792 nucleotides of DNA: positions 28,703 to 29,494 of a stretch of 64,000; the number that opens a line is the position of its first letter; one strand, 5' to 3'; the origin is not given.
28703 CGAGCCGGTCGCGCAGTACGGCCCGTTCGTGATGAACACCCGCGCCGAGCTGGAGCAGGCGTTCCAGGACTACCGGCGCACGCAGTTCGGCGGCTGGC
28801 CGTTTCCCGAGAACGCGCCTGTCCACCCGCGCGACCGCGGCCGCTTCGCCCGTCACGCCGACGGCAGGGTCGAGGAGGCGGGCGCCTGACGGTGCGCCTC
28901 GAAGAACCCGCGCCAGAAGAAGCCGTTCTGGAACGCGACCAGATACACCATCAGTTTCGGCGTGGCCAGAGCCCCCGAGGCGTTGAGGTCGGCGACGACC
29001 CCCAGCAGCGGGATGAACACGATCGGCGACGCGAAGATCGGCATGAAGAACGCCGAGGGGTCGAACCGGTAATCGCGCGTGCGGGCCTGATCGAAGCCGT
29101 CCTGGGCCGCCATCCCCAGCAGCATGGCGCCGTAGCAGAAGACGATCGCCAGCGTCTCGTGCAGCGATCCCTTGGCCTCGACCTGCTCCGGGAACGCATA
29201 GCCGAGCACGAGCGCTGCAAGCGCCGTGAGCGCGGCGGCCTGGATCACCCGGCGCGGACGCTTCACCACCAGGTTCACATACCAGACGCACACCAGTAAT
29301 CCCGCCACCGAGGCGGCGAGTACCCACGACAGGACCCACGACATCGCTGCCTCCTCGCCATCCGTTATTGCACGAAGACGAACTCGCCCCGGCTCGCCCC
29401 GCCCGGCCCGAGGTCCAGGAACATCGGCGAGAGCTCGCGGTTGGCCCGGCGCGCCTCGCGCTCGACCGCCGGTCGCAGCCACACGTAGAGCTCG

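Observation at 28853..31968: Operon of OM beta-barrel, beta-sandwich-caspase and small polytopic membrane protein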

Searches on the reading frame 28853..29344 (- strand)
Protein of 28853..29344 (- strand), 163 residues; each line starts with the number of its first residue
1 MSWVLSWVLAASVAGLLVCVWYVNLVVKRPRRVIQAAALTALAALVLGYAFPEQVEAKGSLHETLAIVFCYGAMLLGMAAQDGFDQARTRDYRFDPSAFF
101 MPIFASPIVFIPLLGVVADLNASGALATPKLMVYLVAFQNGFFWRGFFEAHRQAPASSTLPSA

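Call 5: search_protein_families(library=pfam, max_evalue=0.1, proteins=[window:28856-29344:-])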
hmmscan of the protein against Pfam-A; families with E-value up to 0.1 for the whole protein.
seq(163 aa): 1 family
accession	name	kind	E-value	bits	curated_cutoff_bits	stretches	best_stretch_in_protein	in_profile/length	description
PF02653.21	BPD_transp_2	-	0.016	14.8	26.8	1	4-75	180-243/269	Branched-chain amino acid transport system / permease component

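Call 6: search_protein_families(library=ncbifam, max_evalue=0.1, proteins=[window:28856-29344:-])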
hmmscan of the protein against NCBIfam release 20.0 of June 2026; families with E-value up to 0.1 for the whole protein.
seq(163 aa): 0 families
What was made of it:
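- Tried and rejected: Pfam and NCBIfam on g1 and g3 gave no family (calls 5, 6).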

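Call 17: find_homologous_proteins(query=window:28856-29344:-)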
Query seq(163 aa) (163 aa): 308 proteins with E <= 0.001 among 1101 candidates; the best 120 are listed.
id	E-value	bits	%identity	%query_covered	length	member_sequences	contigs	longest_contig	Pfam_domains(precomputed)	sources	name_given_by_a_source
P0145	1.5e-65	238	69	100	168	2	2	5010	-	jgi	jgi:hypothetical protein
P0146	1.1e-64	235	69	100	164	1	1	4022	-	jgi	jgi:hypothetical protein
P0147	5.3e-64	233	67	99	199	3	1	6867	-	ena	-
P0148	1.4e-63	232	69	100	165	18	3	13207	-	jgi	jgi:hypothetical protein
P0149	3.3e-63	231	71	100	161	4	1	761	-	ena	-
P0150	6.1e-63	230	67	100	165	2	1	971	-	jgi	-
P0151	5.2e-62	227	66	100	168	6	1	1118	-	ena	-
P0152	1.0e-60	222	66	93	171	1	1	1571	-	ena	-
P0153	3.1e-60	221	70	91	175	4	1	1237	-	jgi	jgi:hypothetical protein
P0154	3.5e-60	221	66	100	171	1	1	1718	-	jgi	jgi:hypothetical protein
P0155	5.3e-60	220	66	91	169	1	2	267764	-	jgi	jgi:hypothetical protein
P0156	1.3e-59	219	65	98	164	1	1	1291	-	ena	-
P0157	1.5e-58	215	65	100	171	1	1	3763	-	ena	-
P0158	1.7e-58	215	64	92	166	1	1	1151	-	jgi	jgi:hypothetical protein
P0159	3.7e-57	211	64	96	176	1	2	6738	-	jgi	jgi:hypothetical protein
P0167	2.4e-41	159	50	100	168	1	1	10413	PF22285.3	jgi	jgi:hypothetical protein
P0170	1.6e-40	157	51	97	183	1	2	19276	-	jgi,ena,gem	-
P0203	1.0e-35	141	47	97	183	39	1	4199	-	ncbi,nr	ncbi:MAG TPA: hypothetical protein VMB70_04930 [Terriglobia bacterium]|nr:hypothetical protein [Terr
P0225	5.9e-34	135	56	68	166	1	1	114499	-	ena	-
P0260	3.1e-30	123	46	91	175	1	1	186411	-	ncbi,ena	-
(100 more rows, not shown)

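Call 21: find_encoding_contigs(protein=P0260, flank=5000, max_places=2)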
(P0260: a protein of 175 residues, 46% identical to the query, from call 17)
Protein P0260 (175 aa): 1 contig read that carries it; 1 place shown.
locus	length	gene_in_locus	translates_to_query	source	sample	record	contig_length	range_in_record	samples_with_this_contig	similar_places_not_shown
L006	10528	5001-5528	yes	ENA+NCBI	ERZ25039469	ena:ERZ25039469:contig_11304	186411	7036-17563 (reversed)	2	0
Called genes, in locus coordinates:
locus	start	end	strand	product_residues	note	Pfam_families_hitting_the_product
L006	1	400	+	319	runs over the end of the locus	-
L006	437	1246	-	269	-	-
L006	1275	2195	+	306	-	-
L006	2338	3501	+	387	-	-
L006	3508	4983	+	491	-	PF00656:Peptidase_C14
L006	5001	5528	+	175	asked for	-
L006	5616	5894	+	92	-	-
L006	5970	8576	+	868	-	PF00246:Peptidase_M14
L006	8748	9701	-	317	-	PF00753:Lactamase_B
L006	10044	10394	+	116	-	PF03795:YCII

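Call 37: search_protein_families(library=pfam, alignment_id=A3, max_evalue=1)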
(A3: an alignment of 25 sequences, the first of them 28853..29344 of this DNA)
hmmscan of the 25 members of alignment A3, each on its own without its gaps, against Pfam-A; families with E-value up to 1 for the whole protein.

A. member 1, window:28853-29344:- (163 aa): 1 family
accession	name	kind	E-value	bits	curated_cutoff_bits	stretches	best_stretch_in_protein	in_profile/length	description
PF02653.21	BPD_transp_2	-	0.016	14.8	26.8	1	4-75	180-243/269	Branched-chain amino acid transport system / permease component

B. families by the number of members that match (of 25 scanned): 47 families (the first 25 are shown)
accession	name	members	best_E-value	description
PF22285.2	DUF6962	9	9.8e-06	Family of unknown function (DUF6962)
PF06772.16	LtrA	6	6.9e-05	Bacterial low temperature requirement A protein (LtrA)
PF02656.20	DUF202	4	0.032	Domain of unknown function (DUF202)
PF13567.11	DUF4131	3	0.029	Domain of unknown function (DUF4131)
PF10947.13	DUF2628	3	0.21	Protein of unknown function (DUF2628)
PF06912.16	DUF1275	2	0.035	Protein of unknown function (DUF1275)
PF03203.19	MerC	2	0.049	MerC mercury resistance protein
PF09925.14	DUF2157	2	0.052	Predicted membrane protein (DUF2157)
PF02990.21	EMP70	2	0.28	Endomembrane protein 70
PF11710.14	Git3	1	0.0032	G protein-coupled glucose receptor regulating Gpa2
PF23600.1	DUF7139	1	0.0058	Domain of unknown function (DUF7139)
PF00032.22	Cytochrom_B_C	1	0.011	Cytochrome b(C-terminal)/b6/petD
PF10060.15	DUF2298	1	0.011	Uncharacterized membrane protein (DUF2298)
PF05940.17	NnrS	1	0.011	NnrS protein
PF07694.17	5TM-5TMR_LYT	1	0.014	5TMR of 5TMR-LYT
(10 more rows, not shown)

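Call 38: search_solved_structures(query=A3, max_evalue=10)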
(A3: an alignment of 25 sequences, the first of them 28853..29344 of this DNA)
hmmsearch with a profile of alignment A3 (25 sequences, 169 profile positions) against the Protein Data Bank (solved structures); distinct sequences matched with E-value up to 10: 0.

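Call 51: find_encoding_contigs(protein=P0225, flank=5000, max_places=2)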
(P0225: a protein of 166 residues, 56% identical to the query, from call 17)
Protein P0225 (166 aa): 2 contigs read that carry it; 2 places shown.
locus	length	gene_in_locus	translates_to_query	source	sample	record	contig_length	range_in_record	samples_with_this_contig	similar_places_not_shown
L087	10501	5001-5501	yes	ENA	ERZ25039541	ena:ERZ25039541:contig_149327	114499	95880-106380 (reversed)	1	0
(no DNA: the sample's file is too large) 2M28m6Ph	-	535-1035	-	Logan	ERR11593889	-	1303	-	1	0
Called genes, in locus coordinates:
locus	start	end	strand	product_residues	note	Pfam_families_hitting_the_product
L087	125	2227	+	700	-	PF03648:Glyco_hydro_67N, PF07488:Glyco_hydro_67M, PF07477:Glyco_hydro_67C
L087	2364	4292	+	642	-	-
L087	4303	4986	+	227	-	PF00656:Peptidase_C14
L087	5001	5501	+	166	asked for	-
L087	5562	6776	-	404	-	-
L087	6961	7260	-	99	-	PF02472:ExbD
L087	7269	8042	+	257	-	-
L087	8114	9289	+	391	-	PF24741:AlkZ-rel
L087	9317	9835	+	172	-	-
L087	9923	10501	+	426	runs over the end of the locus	-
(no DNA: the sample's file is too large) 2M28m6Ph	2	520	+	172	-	?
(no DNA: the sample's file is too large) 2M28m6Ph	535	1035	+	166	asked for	-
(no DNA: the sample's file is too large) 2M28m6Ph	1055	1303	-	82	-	?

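Call 52: find_encoding_contigs(protein=P0203, flank=5000, max_places=2)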
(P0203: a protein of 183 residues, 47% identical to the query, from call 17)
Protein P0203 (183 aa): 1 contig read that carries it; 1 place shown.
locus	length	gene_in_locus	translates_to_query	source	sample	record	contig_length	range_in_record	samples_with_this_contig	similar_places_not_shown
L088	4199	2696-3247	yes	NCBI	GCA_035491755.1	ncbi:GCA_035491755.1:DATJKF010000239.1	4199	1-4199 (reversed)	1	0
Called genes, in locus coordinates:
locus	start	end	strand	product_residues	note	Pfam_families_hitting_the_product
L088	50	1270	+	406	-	-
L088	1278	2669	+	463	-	PF00656:Peptidase_C14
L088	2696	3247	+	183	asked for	-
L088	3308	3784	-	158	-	-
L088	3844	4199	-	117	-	?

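Call 53: find_encoding_contigs(protein=P0170, flank=5000, max_places=2)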
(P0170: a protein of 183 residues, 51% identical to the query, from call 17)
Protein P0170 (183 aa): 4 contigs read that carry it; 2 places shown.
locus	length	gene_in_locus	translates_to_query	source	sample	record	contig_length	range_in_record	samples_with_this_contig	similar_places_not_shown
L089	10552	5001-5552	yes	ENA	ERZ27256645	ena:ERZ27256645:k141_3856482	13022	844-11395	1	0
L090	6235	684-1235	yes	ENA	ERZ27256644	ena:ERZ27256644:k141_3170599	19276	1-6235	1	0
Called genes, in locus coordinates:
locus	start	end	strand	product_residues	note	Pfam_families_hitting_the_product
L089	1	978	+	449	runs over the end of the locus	PF00202:Aminotran_3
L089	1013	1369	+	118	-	PF02021:UPF0102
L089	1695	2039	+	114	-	PF04255:DUF433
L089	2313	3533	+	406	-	-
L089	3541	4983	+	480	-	PF00656:Peptidase_C14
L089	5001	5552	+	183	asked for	-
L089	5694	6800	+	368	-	PF13441:Gly-zipper_YMGG (weak)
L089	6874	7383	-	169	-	PF05163:DinB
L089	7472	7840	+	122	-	PF00903:Glyoxalase (weak)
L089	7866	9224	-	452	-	PF00206:Lyase_1, PF10415:FumaraseC_C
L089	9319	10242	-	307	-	-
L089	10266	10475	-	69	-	-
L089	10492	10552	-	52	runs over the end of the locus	PF11752:DUF3309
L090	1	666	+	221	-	?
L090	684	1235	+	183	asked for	-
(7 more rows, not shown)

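Call 57: search_protein_families(library=padloc, proteins=[window:28853-29344:-], max_evalue=0.01)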
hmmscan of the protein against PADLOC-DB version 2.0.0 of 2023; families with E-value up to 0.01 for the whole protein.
window:28853-29344:- (163 aa): 0 families
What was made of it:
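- On Known anti-phage defence systems (PADLOC): Only the generic caspase model is hit by g2. g1 and g3 have no match (call 57).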

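Call 75: find_related_loci(query=A3, collection=metagenome_contigs, flank=4500)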
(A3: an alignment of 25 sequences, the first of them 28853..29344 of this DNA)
Query A3 (163 aa) in metagenome_contigs; peptide patterns used: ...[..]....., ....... (x = any residue, [..] = any of these).
600 stretches matched a pattern (row limit reached: there are more); 247 encode a relative of the query (tblastn E <= 1e-3); the best 80 are kept; 80 distinct loci.
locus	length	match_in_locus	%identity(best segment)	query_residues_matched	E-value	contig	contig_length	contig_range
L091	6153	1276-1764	98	1-163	4e-103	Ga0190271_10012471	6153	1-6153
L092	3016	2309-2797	94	1-163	1e-86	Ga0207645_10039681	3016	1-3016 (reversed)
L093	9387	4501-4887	65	22-150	2e-52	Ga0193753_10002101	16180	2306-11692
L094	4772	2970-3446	51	1-158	7e-47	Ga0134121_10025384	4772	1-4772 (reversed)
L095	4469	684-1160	51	1-158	7e-47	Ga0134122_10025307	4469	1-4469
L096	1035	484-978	48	1-160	1e-45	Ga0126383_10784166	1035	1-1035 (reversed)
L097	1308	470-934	52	1-154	2e-44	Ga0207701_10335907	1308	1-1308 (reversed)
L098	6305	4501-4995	48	1-160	4e-42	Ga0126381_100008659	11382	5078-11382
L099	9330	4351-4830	49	1-161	3e-42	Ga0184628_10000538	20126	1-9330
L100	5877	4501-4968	51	1-155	1e-41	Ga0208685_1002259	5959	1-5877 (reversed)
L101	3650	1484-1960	50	1-154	4e-41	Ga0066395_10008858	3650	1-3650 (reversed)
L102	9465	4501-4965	51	1-154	3e-41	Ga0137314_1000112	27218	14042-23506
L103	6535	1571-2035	51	1-154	5e-41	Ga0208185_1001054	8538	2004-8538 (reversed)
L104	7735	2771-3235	51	1-154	8e-41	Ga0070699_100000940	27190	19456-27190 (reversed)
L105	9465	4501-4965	50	1-154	8e-41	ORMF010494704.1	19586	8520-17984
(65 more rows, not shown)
